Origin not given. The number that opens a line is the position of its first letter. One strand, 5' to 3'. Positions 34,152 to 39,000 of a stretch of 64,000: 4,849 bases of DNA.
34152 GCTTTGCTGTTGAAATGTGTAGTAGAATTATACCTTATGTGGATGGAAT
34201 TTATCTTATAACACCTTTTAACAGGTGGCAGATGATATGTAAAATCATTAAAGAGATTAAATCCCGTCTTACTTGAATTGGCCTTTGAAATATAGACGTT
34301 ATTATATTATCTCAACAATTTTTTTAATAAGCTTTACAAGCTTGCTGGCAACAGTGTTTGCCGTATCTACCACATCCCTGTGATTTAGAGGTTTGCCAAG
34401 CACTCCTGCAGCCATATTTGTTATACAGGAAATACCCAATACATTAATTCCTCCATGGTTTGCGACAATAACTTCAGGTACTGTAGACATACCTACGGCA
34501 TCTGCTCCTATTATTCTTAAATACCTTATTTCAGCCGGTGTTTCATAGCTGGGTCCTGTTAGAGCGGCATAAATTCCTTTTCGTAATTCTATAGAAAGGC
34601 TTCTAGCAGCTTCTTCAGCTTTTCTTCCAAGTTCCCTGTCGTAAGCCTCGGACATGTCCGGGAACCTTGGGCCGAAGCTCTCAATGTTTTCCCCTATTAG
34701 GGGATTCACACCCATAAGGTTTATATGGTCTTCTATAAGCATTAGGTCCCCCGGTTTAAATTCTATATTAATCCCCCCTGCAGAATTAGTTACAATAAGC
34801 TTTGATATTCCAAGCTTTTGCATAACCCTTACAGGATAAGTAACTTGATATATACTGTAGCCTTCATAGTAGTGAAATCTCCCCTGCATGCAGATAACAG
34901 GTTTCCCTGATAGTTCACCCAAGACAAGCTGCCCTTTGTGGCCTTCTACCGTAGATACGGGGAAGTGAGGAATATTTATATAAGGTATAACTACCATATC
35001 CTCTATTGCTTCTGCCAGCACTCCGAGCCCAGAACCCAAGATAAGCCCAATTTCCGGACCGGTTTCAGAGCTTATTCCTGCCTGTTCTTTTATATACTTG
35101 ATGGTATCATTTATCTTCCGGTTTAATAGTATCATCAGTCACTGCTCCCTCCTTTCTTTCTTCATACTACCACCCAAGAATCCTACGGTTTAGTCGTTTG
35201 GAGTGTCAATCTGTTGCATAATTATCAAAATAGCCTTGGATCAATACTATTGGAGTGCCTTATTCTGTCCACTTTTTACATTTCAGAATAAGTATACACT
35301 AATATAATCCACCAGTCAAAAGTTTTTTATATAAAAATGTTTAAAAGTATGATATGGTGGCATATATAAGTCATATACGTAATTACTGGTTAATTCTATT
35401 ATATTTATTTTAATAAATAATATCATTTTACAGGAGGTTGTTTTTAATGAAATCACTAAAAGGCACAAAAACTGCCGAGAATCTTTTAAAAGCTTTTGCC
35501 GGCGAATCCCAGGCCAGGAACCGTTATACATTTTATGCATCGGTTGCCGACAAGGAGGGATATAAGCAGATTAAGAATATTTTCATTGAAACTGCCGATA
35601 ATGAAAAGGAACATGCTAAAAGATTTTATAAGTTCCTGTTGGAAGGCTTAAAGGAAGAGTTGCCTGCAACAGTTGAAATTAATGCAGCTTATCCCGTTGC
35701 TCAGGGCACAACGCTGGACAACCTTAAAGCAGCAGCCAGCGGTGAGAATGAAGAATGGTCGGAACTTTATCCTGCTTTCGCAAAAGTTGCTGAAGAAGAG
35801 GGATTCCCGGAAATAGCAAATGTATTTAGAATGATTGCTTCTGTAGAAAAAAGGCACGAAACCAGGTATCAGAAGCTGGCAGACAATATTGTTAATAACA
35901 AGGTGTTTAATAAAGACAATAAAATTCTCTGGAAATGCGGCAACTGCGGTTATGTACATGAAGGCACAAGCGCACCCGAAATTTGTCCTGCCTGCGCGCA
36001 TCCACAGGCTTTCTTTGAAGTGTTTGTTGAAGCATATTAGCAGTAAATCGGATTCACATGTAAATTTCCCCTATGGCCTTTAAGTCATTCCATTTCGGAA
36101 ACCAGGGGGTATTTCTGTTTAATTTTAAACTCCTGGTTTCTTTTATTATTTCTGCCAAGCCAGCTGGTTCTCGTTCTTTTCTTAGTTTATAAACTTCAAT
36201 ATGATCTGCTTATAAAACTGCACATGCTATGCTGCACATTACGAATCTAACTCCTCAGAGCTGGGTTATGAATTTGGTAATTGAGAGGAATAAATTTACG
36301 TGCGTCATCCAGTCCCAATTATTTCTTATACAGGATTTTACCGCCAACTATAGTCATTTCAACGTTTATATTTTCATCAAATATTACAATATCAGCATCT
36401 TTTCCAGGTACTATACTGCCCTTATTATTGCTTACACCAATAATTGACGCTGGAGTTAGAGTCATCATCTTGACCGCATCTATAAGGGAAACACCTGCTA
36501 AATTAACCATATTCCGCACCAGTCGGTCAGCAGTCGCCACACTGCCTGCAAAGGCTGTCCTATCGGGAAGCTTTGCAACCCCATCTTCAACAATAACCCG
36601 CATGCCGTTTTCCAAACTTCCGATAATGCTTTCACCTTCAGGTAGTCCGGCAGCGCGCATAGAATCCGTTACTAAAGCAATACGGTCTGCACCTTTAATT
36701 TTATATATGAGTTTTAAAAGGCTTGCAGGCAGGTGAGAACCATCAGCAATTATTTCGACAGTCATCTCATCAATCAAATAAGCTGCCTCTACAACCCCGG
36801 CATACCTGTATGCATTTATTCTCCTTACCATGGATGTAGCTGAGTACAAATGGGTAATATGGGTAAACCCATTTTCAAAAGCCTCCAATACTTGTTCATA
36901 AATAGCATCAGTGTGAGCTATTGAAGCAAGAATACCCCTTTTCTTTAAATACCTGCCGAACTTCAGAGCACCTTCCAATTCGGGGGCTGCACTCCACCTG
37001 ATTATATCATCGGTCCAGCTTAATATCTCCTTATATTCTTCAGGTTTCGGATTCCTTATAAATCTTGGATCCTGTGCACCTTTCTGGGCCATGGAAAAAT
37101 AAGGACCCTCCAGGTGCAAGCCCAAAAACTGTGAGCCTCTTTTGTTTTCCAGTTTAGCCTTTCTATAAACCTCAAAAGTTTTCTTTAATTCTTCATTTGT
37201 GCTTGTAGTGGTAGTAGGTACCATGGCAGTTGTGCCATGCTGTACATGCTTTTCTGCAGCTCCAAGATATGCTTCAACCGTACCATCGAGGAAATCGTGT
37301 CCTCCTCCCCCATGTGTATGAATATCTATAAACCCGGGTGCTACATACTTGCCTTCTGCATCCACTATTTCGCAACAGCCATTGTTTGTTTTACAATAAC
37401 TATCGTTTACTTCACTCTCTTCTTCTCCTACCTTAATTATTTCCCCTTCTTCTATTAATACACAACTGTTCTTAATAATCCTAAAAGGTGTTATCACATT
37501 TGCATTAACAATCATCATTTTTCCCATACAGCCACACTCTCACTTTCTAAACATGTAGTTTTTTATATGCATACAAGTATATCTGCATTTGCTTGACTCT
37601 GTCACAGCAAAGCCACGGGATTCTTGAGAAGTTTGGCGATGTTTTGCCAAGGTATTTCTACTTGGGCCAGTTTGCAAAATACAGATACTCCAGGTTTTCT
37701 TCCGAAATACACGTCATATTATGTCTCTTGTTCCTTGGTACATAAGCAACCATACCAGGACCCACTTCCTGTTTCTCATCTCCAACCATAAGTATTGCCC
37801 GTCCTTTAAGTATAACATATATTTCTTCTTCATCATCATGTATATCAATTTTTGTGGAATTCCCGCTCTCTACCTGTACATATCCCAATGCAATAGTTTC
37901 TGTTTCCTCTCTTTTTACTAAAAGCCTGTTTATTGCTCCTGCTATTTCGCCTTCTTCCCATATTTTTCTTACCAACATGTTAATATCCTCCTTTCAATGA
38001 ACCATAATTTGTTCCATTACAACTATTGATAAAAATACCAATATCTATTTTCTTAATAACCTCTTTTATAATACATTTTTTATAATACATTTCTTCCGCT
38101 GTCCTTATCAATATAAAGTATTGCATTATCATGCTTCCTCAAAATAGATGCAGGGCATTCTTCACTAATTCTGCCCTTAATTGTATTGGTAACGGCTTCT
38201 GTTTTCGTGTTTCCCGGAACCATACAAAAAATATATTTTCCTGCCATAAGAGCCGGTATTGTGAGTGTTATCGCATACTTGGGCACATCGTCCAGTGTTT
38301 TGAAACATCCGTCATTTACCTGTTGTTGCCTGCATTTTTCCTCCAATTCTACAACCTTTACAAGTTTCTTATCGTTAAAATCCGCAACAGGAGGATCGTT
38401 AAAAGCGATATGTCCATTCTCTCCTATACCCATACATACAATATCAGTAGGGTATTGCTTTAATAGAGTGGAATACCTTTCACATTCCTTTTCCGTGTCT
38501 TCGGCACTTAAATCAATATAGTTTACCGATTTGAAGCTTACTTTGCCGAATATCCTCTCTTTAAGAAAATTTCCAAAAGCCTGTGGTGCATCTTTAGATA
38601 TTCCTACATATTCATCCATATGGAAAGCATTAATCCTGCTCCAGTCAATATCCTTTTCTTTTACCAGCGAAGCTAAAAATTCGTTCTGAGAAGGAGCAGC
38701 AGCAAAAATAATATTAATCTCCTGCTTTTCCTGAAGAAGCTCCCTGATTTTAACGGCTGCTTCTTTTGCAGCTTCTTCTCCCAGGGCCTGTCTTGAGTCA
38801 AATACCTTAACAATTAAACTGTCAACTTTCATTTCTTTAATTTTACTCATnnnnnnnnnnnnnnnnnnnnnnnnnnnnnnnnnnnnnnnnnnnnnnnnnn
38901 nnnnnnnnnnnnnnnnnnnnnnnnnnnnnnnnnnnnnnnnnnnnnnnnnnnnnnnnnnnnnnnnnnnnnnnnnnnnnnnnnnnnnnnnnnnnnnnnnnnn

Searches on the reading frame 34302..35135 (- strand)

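Call 60: search_protein_families(library=pfam, proteins=[window:34302-35135:-], max_evalue=0.000001)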
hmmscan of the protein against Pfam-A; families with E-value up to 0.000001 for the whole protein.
window:34302-35135:- (277 aa): 1 family
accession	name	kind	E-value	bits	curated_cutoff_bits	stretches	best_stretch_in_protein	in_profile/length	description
PF01048.26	PNP_UDP_1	-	6.8e-58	196.3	25.1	1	28-275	1-233/233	Phosphorylase superfamily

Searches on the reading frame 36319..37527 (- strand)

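Call 60: search_protein_families(library=pfam, proteins=[window:36319-37527:-], max_evalue=0.000001)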
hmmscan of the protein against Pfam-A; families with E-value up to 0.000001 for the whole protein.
window:36319-37527:- (402 aa): 2 families
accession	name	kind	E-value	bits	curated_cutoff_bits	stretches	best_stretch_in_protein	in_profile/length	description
PF01979.26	Amidohydro_1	-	3.5e-34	119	25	1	61-399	1-345/345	Amidohydrolase family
PF07969.17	Amidohydro_3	-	1.4e-19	71.4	29.7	2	214-400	269-472/472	Amidohydrolase family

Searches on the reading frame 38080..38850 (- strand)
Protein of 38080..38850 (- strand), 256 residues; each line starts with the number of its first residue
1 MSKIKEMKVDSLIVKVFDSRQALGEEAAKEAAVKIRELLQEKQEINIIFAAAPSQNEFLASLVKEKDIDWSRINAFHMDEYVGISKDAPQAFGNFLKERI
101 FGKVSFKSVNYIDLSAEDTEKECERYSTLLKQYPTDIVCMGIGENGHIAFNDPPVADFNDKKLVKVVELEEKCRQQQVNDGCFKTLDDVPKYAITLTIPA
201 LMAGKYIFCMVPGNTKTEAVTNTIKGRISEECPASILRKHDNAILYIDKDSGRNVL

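Call 60: search_protein_families(library=pfam, proteins=[window:38080-38850:-], max_evalue=0.000001)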
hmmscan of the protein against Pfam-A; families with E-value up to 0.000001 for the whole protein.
window:38080-38850:- (256 aa): 1 family
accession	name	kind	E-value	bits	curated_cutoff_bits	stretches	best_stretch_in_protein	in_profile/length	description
PF01182.26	Glucosamine_iso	-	1.4e-20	74.6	27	1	19-242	2-221/225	Glucosamine-6-phosphate isomerases/6-phosphogluconolactonase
